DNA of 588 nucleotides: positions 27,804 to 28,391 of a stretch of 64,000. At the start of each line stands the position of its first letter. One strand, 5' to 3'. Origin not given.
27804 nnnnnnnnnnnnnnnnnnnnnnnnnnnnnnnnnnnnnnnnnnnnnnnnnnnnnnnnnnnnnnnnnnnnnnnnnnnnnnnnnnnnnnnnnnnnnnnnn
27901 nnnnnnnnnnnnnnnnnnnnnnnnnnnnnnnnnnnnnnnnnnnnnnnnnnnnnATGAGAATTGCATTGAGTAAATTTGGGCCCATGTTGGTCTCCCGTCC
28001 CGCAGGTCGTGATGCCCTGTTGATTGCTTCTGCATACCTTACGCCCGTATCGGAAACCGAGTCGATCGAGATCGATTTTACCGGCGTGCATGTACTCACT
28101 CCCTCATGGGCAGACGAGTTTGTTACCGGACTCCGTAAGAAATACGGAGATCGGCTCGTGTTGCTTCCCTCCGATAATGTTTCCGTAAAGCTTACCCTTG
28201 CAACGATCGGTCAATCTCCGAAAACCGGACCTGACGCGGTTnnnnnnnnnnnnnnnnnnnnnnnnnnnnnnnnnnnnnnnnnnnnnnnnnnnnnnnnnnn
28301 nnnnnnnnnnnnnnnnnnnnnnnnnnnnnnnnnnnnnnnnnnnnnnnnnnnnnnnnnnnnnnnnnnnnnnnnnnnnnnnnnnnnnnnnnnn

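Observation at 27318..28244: Minimal GHKL-ATPase + STAS-like (DUF4325-type) two-gene module without a sigma factor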

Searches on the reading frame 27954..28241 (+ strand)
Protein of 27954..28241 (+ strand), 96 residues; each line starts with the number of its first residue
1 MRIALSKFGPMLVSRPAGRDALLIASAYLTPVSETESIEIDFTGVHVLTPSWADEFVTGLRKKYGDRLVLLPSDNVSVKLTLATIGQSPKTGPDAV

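Call 3: search_protein_families(library=pfam, proteins=[window:27954-28241:+], max_evalue=1)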
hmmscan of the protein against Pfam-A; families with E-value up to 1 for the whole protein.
window:27954-28241:+ (96 aa): 1 family
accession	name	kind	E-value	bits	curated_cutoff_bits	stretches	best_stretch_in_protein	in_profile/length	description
PF14213.11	DUF4325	-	5.6e-08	32.8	23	1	34-66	15-47/64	STAS-like domain of unknown function (DUF4325)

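Call 4: search_protein_families(library=padloc, proteins=[window:27954-28241:+], max_evalue=1)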
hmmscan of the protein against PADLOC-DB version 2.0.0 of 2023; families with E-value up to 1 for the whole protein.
window:27954-28241:+ (96 aa): 0 families

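Call 5: search_protein_families(library=ncbifam, proteins=[window:27954-28241:+], max_evalue=1)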
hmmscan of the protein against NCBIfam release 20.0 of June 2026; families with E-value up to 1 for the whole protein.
window:27954-28241:+ (96 aa): 0 families

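Call 7: find_homologous_proteins(query=window:27954-28241:+, max_evalue=0.001)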
Query window:27954-28241:+ (96 aa): 179 proteins with E <= 0.001 among 180 candidates; the best 120 are listed.
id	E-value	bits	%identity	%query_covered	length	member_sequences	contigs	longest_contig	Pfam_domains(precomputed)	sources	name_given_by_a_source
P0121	6.9e-48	178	100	90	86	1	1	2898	PF14213.12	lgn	-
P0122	1.1e-41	158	88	92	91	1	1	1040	PF14213.12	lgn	-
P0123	2.4e-41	157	86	92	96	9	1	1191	PF14213.12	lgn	-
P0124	9.2e-41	155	85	91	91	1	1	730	PF14213.12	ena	-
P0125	2.0e-40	154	84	95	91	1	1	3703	PF14213.12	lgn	-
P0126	2.1e-39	151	84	92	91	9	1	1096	PF14213.12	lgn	-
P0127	6.0e-39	149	83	91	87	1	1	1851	PF14213.12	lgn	-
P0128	1.7e-37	145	82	92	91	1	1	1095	PF14213.12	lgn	-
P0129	1.0e-35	139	81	90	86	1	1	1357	PF14213.12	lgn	-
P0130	4.7e-33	130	82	81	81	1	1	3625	PF14213.12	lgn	-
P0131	4.5e-26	108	62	89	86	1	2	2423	PF14213.12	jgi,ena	-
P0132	1.1e-25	107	59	91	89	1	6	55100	PF14213.12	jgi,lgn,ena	-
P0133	1.1e-25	107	59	91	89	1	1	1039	PF14213.12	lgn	-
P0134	2.3e-25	106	59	90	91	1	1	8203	PF14213.12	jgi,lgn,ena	-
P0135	4.0e-25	105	63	95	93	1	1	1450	PF14213.12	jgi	jgi:hypothetical protein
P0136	4.9e-25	105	59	90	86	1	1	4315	PF14213.12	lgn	-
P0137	4.1e-24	102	56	91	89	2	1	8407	PF14213.12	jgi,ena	-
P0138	1.6e-23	100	60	85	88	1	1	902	PF14213.12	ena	-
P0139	1.8e-23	100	60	89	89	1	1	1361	PF14213.12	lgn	-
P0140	1.9e-22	97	60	89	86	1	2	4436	PF14213.12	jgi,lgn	-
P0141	3.6e-22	96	57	92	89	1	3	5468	PF14213.12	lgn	-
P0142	1.0e-21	94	59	89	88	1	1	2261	PF14213.12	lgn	-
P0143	1.7e-21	94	53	91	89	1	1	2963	PF14213.12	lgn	-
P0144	3.1e-21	93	56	81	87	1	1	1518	PF14213.12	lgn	-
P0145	3.8e-21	92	59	91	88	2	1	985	PF14213.12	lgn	-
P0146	7.5e-21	91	58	85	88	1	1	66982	PF14213.12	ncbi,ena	-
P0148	1.7e-20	90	58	91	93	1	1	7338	PF14213.12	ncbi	-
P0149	4.5e-20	89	53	94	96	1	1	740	PF14213.12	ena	-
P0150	5.2e-20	89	54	98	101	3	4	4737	PF14213.12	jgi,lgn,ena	-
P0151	9.1e-20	88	57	91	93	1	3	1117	PF14213.12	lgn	-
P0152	1.4e-19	87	53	92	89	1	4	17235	PF14213.12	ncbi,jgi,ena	-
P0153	1.4e-19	87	51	91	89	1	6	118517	PF14213.12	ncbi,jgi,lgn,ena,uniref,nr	ncbi:MAG: hypothetical protein US42_C0008G0011 [Candidatus Magasanikbacteria bacterium GW2011_GWC2_3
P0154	1.5e-19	87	56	92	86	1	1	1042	PF14213.12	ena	-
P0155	2.4e-19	87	54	94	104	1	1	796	PF14213.12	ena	-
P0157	3.8e-19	86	57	91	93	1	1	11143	PF14213.12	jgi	jgi:hypothetical protein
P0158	3.9e-19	86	56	89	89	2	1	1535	PF14213.12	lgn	-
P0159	4.0e-19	86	55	89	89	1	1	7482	PF14213.12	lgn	-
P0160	4.3e-19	86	51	85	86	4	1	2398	PF14213.12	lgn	-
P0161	7.4e-19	85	51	94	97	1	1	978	PF14213.12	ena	-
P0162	8.4e-19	85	55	91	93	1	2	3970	PF14213.12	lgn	-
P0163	8.5e-19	85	47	89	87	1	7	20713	PF14213.12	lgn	-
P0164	8.9e-19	85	57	91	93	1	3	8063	PF14213.12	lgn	-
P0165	1.0e-18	85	55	89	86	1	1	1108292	PF14213.12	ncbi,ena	-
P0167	1.1e-18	84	51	91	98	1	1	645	PF14213.12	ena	-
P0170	2.0e-18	84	55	91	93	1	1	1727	PF14213.12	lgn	-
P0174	2.9e-18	83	53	91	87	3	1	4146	PF14213.12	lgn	-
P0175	3.0e-18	83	50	94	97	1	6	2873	PF14213.12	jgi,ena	-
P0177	4.3e-18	83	50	94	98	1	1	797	PF14213.12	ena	-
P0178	4.3e-18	83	56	89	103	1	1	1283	PF14213.12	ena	-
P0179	5.7e-18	82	50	94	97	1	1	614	PF14213.12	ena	-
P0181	6.7e-18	82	49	94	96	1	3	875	PF14213.12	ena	-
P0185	8.4e-18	82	54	89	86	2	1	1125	PF14213.12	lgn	-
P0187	9.6e-18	81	52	94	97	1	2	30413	PF14213.12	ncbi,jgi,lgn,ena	-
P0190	1.3e-17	81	52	91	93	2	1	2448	PF14213.12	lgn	-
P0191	1.6e-17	81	49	94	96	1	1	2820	PF14213.12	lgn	-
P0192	1.7e-17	81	48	94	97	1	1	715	PF14213.12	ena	-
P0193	1.7e-17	81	49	94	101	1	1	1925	PF14213.12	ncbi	-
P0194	1.8e-17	81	49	94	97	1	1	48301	PF14213.12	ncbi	ncbi:MAG: DUF4325 domain-containing protein [bacterium]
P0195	1.8e-17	81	49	94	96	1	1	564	PF14213.12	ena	-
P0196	1.9e-17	81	55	85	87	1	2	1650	PF14213.12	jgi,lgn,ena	jgi:hypothetical protein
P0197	2.0e-17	80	49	92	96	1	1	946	PF14213.12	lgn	-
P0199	2.1e-17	80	49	94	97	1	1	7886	PF14213.12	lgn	-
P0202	2.4e-17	80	52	92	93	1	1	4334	PF14213.12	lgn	-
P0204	3.0e-17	80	48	94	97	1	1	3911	PF14213.12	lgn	-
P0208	3.6e-17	80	49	94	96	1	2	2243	PF14213.12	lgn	-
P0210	3.8e-17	80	49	94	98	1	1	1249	PF14213.12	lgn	-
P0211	4.3e-17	79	49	94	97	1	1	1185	PF14213.12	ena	-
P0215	5.9e-17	79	53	91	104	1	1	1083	PF14213.12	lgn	-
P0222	1.1e-16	78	51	94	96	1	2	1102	PF14213.12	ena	-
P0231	1.5e-16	78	50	94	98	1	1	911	PF14213.12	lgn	-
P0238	2.0e-16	77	56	91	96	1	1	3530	PF14213.12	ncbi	-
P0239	2.1e-16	77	48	94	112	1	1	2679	PF14213.12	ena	-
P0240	2.1e-16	77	48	94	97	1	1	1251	PF14213.12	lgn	-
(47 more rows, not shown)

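Call 37: search_solved_structures(query=A3, max_evalue=10, show_alignments=2)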
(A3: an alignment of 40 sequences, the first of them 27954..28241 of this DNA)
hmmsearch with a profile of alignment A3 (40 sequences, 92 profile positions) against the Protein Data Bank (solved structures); distinct sequences matched with E-value up to 10: 1.
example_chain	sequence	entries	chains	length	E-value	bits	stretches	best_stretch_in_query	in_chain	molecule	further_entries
5iit_A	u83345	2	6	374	1.2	12.3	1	35-88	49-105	Vacuolar transporter chaperone 4,Core histone macro-H2A.1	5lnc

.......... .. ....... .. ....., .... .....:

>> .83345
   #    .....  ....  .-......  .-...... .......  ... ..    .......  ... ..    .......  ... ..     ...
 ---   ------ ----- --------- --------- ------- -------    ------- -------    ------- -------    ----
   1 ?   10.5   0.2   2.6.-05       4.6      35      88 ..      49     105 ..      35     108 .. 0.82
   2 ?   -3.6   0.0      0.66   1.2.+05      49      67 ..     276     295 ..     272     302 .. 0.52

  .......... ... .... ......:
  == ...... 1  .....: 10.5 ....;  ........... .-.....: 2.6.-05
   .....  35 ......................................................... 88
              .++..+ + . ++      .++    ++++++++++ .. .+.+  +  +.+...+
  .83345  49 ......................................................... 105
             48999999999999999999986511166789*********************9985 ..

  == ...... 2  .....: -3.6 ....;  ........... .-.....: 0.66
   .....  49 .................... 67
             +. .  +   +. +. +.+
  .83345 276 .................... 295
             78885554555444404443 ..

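Call 44: predict_structure(alignment_id=A3)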
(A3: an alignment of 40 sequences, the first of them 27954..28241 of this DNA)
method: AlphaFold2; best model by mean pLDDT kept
length: 96 residues; sequences in the alignment: 40
mean_pLDDT: 91.0   pTM: 0.82
mean pLDDT of the five models: 91.0, 89.9, 89.8, 88.8, 88.9
residues with pLDDT >= 90: 75; 70-90: 14; 50-70: 2; < 50: 5
segments of 3 or more residues with pLDDT < 50: 92-96
pLDDT, mean of each block of 10 residues (from residue 1): 96 98 91 88 98 97 94 97 88 44
secondary structure, 60 per line:
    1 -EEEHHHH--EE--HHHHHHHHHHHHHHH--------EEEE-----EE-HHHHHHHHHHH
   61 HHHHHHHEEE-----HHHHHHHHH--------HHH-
elements in order: E2-4 H5-8 H15-29 E38-41 H50-67 E68-70 H76-84

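Call 88: search_dna_similar(query=window:27954-28241:+, collection=phages, mode=protein, max_evalue=1)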
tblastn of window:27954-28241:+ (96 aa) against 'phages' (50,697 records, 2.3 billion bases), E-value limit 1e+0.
No match.

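Call 89: search_dna_similar(query=window:27954-28241:+, collection=plasmids, mode=protein, max_evalue=0.1)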
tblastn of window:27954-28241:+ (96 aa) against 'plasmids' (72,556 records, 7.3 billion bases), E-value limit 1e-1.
No match.
